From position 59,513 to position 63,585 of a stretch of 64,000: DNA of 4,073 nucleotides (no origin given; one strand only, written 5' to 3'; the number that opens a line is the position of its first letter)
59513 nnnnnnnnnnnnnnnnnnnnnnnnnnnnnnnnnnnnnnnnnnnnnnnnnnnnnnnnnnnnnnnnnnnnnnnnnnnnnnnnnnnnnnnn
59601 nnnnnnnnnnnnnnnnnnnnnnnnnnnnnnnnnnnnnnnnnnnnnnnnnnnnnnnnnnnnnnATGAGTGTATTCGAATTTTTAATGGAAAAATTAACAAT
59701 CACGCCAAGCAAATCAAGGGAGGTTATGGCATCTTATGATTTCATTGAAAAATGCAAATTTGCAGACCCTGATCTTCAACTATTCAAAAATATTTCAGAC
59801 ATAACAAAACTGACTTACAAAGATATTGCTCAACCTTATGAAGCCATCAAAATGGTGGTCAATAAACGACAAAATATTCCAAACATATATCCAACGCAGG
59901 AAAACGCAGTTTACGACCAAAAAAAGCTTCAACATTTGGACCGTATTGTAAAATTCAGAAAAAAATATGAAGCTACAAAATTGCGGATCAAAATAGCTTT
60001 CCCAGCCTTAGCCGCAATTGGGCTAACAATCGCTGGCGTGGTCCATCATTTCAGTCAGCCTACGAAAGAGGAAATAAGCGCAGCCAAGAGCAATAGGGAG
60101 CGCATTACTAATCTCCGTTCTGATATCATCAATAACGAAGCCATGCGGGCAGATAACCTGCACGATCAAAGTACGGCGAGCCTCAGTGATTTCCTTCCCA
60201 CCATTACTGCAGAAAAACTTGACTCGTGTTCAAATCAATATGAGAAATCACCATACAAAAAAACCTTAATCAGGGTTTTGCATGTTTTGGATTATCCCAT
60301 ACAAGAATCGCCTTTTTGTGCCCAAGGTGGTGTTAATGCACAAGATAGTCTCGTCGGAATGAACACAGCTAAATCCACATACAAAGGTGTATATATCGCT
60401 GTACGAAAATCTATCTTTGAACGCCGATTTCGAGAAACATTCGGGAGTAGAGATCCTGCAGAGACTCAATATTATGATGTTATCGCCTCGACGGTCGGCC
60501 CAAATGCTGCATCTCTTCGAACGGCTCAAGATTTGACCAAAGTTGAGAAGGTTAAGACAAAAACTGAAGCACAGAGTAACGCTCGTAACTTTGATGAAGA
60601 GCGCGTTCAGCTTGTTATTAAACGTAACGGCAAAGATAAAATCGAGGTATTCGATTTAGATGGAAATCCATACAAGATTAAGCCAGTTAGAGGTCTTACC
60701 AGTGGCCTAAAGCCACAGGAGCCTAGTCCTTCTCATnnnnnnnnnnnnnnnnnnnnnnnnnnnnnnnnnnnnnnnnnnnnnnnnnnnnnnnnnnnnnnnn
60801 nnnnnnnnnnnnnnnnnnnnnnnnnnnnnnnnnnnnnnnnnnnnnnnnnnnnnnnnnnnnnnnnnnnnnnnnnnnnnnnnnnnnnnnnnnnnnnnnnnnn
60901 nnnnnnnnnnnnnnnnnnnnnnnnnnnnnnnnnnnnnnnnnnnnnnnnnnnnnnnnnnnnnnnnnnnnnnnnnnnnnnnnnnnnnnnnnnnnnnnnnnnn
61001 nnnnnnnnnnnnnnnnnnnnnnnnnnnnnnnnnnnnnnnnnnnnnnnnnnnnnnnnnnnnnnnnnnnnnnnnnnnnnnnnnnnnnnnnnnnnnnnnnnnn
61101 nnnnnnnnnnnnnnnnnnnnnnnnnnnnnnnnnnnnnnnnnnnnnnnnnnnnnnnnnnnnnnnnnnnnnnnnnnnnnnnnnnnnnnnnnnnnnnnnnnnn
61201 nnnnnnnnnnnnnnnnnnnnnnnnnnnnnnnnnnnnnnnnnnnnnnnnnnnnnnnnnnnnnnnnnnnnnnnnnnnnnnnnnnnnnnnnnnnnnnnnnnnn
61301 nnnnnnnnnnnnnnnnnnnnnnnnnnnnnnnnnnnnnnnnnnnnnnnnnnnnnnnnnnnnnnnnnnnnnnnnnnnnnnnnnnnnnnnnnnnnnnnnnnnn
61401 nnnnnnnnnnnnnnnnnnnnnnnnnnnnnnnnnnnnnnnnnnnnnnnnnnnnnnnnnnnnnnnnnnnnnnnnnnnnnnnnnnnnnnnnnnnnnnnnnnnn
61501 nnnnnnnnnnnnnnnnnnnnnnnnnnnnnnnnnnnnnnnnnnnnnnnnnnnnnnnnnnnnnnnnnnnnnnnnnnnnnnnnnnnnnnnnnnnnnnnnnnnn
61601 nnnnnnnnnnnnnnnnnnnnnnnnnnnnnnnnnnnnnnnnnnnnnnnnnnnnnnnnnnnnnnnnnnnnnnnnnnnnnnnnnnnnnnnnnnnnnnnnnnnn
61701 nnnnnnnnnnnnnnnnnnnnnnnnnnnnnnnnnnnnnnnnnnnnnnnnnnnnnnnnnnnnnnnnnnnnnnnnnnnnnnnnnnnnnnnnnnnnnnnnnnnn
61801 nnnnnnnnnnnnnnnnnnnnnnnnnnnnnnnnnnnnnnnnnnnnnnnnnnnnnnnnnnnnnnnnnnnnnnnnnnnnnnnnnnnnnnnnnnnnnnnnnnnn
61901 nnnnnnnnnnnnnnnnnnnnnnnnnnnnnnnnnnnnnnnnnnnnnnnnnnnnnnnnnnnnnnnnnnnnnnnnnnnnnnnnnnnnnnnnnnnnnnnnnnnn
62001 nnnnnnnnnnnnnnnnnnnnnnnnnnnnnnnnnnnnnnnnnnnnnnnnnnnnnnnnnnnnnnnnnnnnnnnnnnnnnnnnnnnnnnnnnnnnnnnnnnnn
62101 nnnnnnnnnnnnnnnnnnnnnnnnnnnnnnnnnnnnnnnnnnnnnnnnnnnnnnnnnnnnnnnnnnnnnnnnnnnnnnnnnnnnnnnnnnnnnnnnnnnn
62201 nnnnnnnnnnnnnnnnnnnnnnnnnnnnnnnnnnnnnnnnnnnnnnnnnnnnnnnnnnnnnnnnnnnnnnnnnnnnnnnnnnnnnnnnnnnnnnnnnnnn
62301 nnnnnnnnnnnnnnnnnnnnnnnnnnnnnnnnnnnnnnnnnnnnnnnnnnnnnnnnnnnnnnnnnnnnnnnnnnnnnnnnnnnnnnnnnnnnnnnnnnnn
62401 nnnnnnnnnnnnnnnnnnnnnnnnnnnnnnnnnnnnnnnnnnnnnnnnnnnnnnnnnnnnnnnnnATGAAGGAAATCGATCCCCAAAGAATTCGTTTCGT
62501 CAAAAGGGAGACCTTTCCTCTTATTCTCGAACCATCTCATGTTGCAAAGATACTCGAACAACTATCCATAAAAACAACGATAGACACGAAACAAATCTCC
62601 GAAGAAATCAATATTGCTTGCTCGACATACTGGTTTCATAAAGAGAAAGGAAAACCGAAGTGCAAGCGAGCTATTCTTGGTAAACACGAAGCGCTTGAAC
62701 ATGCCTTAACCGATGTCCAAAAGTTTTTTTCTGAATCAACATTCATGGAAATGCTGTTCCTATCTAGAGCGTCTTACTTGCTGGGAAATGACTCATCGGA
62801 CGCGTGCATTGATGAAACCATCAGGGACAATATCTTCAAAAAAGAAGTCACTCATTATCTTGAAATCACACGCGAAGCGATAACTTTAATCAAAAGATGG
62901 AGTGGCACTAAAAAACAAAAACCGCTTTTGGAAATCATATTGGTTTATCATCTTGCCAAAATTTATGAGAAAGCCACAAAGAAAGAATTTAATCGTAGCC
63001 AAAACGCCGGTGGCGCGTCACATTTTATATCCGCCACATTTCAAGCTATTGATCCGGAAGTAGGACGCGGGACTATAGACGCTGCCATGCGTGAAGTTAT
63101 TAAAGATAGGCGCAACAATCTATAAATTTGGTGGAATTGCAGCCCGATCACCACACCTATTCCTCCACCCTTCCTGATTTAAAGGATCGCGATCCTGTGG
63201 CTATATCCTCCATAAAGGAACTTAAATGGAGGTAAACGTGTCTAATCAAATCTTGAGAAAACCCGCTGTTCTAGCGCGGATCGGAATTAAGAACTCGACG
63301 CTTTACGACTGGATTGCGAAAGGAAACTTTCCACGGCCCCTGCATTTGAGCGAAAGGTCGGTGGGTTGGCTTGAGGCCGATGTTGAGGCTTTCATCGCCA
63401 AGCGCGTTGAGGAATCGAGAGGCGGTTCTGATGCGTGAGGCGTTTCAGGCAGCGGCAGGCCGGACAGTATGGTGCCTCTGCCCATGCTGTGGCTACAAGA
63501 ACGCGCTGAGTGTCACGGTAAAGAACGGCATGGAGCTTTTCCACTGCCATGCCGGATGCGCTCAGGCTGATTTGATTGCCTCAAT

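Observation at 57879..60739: Tandem paralogous orphan membrane proteins built from a triplicated ~85-aa DPDL module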

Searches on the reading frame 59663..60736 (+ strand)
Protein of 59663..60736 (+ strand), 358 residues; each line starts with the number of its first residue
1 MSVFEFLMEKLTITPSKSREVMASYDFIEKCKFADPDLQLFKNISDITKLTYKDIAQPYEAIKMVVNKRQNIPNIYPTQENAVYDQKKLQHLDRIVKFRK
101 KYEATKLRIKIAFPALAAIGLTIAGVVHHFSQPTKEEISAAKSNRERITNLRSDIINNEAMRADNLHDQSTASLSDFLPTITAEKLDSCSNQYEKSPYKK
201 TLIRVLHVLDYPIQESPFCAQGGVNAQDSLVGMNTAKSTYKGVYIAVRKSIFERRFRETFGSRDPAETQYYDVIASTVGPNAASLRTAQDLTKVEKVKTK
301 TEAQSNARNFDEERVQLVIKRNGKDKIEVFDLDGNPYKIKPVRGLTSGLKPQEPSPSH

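Call 4: search_protein_families(library=pfam, proteins=[window:59663-60736:+], max_evalue=1)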
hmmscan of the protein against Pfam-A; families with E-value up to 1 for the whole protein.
window:59663-60736:+ (358 aa): 0 families

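Call 5: search_protein_families(library=ncbifam, proteins=[window:59663-60736:+], max_evalue=1)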
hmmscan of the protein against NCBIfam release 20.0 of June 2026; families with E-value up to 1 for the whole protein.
window:59663-60736:+ (358 aa): 0 families

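Call 10: find_homologous_proteins(query=window:59663-60736:+, max_evalue=0.001)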
Query window:59663-60736:+ (358 aa): 1 proteins with E <= 0.001 among 1488 candidates.
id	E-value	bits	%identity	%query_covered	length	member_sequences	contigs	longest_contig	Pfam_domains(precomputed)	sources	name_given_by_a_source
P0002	1.0e-232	789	100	100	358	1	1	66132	-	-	-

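Call 35: search_protein_families(library=phrogs, proteins=[window:59663-60736:+], max_evalue=1)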
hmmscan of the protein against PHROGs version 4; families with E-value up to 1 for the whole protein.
window:59663-60736:+ (358 aa): 5 families
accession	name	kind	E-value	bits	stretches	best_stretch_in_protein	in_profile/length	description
phrog_7986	-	unknown function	0.016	16.2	1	188-254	21-79/115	-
phrog_11633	-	unknown function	0.13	12.4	1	97-145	125-173/270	-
phrog_28072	-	unknown function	0.15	13.3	0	35-59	9-33/171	-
phrog_11187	-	transcription regulation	0.17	12.7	0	46-64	31-49/63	transcriptional regulator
phrog_25969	-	unknown function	0.37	10.7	0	141-180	201-240/459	-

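Call 36: search_protein_families(library=padloc, proteins=[window:59663-60736:+], max_evalue=1)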
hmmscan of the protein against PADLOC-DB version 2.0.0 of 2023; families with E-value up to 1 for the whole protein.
window:59663-60736:+ (358 aa): 0 families

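Call 49: find_homologous_proteins(query=A3, max_evalue=0.01)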
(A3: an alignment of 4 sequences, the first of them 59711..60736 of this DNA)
Query A3 (4 sequences) (342 aa, profile of the alignment): 2 proteins with E <= 0.01 among 6946 candidates.
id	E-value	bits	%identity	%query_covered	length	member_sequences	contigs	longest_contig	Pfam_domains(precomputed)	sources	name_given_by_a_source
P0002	6.3e-129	448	100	100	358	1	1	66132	-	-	-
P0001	3.1e-113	397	28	23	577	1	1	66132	-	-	-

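Call 76: predict_structure(alignment_id=A8)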
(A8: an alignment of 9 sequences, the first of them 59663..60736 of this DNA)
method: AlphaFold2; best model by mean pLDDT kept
length: 358 residues; sequences in the alignment: 9
mean_pLDDT: 72.9   pTM: 0.48
mean pLDDT of the five models: 72.9, 71.0, 70.8, 62.7, 59.5
residues with pLDDT >= 90: 67; 70-90: 155; 50-70: 79; < 50: 57
segments of 3 or more residues with pLDDT < 50: 120-131, 225-236, 287-297, 342-356
pLDDT, mean of each block of 10 residues (from residue 1): 54 61 93 92 89 92 92 85 94 95 80 58 40 71 70 55 75 85 90 88 76 80 49 49 78 62 73 86 55 45 72 87 85 79 39 45
secondary structure, 60 per line:
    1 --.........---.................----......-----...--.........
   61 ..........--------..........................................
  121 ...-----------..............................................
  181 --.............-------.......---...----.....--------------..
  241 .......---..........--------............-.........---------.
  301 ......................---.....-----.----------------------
elements in order: H3-11 H15-31 H36-41 H52-70 H79-123 H135-180 H183-195 H203-209 E220-224 E239-247 H251-260 E269-280 H282-290 H300-309 E310-322 E326-330
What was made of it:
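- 59711..59998 (+): DPDL module 3 (p2 residues 17-112). Its last helix continues into the TM helix. AF2 pLDDT is ~90 over residues 20-110, with helices 15-31, 36-41, 52-70 and 79-123 (call 76).
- The AF2 model from a 9-row alignment has pLDDT 73, about 90 in the module (call 76).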

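Call 78: fold_search(model_id=the predicted structure, library=pdb)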
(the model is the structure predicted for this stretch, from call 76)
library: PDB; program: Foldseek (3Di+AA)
matches with E <= 10: 108; with E <= 0.001: 0
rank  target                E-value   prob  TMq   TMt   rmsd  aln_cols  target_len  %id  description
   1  6ef3_2                2.3e+00  0.01  0.07  0.10  20.2       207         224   12  Yeast 26S proteasome bound to ubiquitinated substrate (4D motor state) (released 2018-10-17)
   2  2owy_A                2.4e+00  0.03  0.11  0.12   9.6       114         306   10  The recombination-associated protein RdgC adopts a novel toroidal architecture for DNA binding (released 2007-11-20)
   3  9v6e_A                2.8e+00  0.02  0.07  0.03  11.9       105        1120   15  Cryo-EM structure of human full length KICSTOR complex (state 1) (released 2025-11-12)
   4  3ub1_C                2.8e+00  0.01  0.09  0.12  12.2       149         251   15  Ntf2 like protein involved in plasmid conjugation (released 2012-02-08)
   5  7eeb_M                3.2e+00  0.09  0.13  0.31  16.2       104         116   12  Structure of the CatSpermasome (released 2021-07-28)
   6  5i7l_B                3.2e+00  0.02  0.10  0.15  14.5       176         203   10  Crystal Structure of SPLUNC1 Disulfide Mutant M2 (A48C, V253C) (released 2016-05-18)
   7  4cih_C                3.4e+00  0.13  0.14  0.30  14.6       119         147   11  Structure of LntA-K180D-K181D from Listeria monocytogenes (released 2014-02-05)
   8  6thk                  3.4e+00  0.06  0.17  0.14  31.2       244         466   10  Structural mechanism of pyocin S5 import into Pseudomonas aeruginosa (released 2020-03-04)
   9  6sgo_MODEL_1_A        3.4e+00  0.02  0.09  0.17   7.3        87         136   10  NMR structure of MLP124017 (released 2019-12-18)
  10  2r9i                  3.6e+00  0.28  0.15  0.59   4.1        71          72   11  Crystal structure of putative phage capsid protein domain from Corynebacterium diphtheriae (released 2007-12-18)
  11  9jn5_A                3.6e+00  0.01  0.07  0.10  14.7       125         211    6  Crystal structure of KtzT-C197A in complex with HEME and substrate (released 2025-01-29)
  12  9gts_1a               3.6e+00  0.01  0.05  0.11  18.0       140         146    8  Cryo-EM structure of a contractile injection system in Streptomyces coelicolor, the cap portion in extended state. (released 2025-06-18)
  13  2p5x_B                3.8e+00  0.08  0.12  0.20   8.7        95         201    6  Crystal structure of Maf domain of human N-acetylserotonin O-methyltransferase-like protein (released 2007-03-27)
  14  5tc1_M                4.0e+00  0.03  0.12  0.13  15.7       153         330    8  In situ structures of the genome and genome-delivery apparatus in ssRNA bacteriophage MS2 (released 2016-12-07)
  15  4niq_A                4.2e+00  0.11  0.13  0.41  10.8        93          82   10  Crystal Structure of Vps4 MIT-Vfa1 MIM2 (released 2014-03-05)
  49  3ub1_D                6.0e+00  0.01  0.10  0.12  12.3       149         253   15  Ntf2 like protein involved in plasmid conjugation (released 2012-02-08)
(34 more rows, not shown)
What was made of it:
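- On VirB8/TcpC (NTF2-like) or PilN/PilO/GspM periplasmic domains: Foldseek E of 2.8-5.3, probability <=0.02 (call 78).
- Closest known: VirB8/TcpC and PilN/PilO/GspL/GspM-type bitopic components of secretion and pilus machines. Same: TcpC (3ub1) and a type IVa pilus-machine chain (3jc8_Oa) appear in the Foldseek list (call 78).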

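Call 80: fold_search(model_id=the predicted structure, library=viral)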
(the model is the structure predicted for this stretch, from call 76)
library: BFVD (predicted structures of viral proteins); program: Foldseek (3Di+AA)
matches with E <= 10: 428; with E <= 0.001: 0
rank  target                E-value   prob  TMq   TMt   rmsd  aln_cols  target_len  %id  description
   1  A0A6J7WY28            3.3e-02  0.15  0.12  0.07  27.5       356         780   13  Uncharacterized protein [uncultured Caudovirales phage]
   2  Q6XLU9                7.4e-02  0.08  0.10  0.05  23.2       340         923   16  histidine kinase [Feldmannia irregularis virus a]
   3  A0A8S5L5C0            9.3e-02  0.08  0.11  0.10  28.1       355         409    9  Maturation protein [ssRNA phage SRR5466725_10]
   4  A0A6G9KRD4            1.1e-01  0.16  0.10  0.14  26.3       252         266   10  (no name in the UniProt tables at hand)
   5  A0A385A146            1.8e-01  0.15  0.14  0.14  69.5       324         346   10  (no name in the UniProt tables at hand)
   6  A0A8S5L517            2.9e-01  0.08  0.13  0.11  25.8       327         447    9  Maturation protein [ssRNA phage SRR5466725_9]
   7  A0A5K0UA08            3.2e-01  0.72  0.19  0.14  10.3       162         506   14  Uncharacterized protein [Yasminevirus sp. GU-2018]
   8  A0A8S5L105            3.6e-01  0.02  0.08  0.08  28.7       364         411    9  Maturation protein [ssRNA phage SRR7976323_4]
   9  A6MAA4                4.1e-01  0.51  0.15  0.31  25.7       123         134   15  Gp040 [Lactococcus phage KSY1]
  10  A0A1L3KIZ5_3          4.3e-01  0.13  0.17  0.06  23.1       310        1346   12  Replicase polyprotein 1ab [Wenling nido-like virus 1]
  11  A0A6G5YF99            4.8e-01  0.18  0.14  0.24  16.2       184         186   14  (no name in the UniProt tables at hand)
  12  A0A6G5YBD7            5.1e-01  0.15  0.16  0.24  21.0       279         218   11  (no name in the UniProt tables at hand)
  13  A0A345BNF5            5.4e-01  0.14  0.15  0.15  14.6       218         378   10  (no name in the UniProt tables at hand)
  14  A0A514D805            5.7e-01  0.06  0.13  0.11  30.7       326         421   12  Uncharacterized protein [Riboviria sp.]
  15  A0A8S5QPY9            6.0e-01  0.20  0.14  0.23  19.7       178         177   16  Uncharacterized protein [Siphoviridae sp. ctWhx86]
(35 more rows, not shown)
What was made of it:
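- Tried and rejected: I treated the TcpC and type IVa pilus-machine hits as noise (calls 78, 80).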

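Call 93: search_dna_similar(query=window:59663-60736:+, collection=phages, mode=protein, max_evalue=0.01, max_rows=5)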
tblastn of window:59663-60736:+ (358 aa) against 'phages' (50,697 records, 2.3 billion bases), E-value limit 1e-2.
No match.

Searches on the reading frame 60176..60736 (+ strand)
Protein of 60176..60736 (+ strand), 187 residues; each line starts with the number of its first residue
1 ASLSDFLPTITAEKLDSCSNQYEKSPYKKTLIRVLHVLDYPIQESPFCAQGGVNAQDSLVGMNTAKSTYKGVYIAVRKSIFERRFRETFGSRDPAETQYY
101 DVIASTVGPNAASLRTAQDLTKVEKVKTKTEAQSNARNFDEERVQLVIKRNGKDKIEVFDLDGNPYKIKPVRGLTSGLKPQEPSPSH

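Call 52: find_related_loci(query=A4, collection=metagenome_contigs, flank=10000)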
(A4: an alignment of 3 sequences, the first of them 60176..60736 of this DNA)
Query A4 (187 aa) in metagenome_contigs; peptide patterns used: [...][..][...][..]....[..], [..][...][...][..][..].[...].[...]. (x = any residue, [..] = any of these).
107 stretches matched a pattern, but none encodes a relative of the query by tblastn (E <= 1e-3).
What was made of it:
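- Tried and rejected: A metagenome scan with the C-domain profile found nothing (call 52).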

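Call 84: search_solved_structures(query=A4, max_evalue=10)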
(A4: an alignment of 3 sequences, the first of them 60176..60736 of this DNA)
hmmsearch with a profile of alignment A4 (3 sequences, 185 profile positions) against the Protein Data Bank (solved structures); distinct sequences matched with E-value up to 10: 0.

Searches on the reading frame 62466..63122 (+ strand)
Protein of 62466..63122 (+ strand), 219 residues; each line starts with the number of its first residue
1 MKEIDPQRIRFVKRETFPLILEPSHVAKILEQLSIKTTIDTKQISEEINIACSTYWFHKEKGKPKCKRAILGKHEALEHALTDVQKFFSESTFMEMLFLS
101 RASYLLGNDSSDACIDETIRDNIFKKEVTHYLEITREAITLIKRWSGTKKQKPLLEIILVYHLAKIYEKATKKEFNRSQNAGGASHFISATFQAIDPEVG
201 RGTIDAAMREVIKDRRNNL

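Call 35: search_protein_families(library=phrogs, proteins=[window:62466-63122:+], max_evalue=1)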
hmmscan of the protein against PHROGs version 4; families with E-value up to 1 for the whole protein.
window:62466-63122:+ (219 aa): 1 family
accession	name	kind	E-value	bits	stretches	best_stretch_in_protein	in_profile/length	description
phrog_27408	-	unknown function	0.37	11.8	1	184-203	30-49/52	-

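Call 36: search_protein_families(library=padloc, proteins=[window:62466-63122:+], max_evalue=1)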
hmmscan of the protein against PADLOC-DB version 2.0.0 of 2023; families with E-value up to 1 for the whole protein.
window:62466-63122:+ (219 aa): 1 family
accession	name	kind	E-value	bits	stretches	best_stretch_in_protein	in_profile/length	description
PDLC01768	Cas3e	-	0.022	11.5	1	172-219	38-85/533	-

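Call 65: search_protein_families(library=pfam, proteins=[window:62466-63122:+], max_evalue=0.1)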
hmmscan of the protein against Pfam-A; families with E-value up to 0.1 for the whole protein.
window:62466-63122:+ (219 aa): 0 families

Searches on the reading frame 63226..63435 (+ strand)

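Call 65: search_protein_families(library=pfam, proteins=[window:63226-63435:+], max_evalue=0.1)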
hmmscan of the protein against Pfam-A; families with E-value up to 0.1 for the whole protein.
window:63226-63435:+ (70 aa): 2 families
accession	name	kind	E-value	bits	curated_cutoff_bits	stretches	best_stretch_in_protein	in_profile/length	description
PF05930.18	Phage_AlpA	-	4.3e-15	55.8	21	1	8-54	2-48/51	Prophage CP4-57 regulatory protein (AlpA)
PF12728.13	HTH_17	-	0.0033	18.1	27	1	19-60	11-50/51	Helix-turn-helix domain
